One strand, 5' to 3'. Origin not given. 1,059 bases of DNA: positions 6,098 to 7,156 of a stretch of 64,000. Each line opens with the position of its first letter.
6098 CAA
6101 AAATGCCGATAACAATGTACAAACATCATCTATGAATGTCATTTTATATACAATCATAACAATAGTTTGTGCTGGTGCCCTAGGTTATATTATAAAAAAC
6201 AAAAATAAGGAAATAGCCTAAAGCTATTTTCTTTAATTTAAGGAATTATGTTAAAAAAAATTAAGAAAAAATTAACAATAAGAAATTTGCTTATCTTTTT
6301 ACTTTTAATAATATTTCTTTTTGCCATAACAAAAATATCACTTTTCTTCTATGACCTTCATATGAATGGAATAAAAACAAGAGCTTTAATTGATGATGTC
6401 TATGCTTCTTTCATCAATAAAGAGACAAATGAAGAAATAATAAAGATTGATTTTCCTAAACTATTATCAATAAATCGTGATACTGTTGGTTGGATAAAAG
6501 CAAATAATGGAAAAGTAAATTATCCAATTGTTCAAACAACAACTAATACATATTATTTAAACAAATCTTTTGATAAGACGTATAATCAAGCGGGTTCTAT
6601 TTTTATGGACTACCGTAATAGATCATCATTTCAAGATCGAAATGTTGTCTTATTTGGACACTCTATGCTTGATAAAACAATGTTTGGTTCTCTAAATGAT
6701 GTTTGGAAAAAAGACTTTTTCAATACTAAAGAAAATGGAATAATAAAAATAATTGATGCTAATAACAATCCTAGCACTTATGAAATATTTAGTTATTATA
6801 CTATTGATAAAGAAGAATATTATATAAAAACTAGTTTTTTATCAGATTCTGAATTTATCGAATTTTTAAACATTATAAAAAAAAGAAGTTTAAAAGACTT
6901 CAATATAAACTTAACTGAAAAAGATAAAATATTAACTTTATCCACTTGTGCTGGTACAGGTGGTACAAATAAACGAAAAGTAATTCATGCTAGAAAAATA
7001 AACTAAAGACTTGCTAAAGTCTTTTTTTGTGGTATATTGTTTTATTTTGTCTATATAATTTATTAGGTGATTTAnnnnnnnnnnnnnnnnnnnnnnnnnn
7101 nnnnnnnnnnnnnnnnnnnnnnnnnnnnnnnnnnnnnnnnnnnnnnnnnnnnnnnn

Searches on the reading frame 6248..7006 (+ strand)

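Call 69: search_protein_families(library=pfam, proteins=[window:6248-7006:+], max_evalue=0.001)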
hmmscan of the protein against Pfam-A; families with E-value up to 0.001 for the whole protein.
window:6248-7006:+ (252 aa): 2 families
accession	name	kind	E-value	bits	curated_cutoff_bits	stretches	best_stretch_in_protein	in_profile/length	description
PF04203.18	Sortase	-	4.1e-14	52.8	26.6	1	89-250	7-124/125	Sortase domain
PF13800.11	Sigma_reg_N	-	0.00041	21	26.3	1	1-50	3-52/91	Sigma factor regulator N-terminal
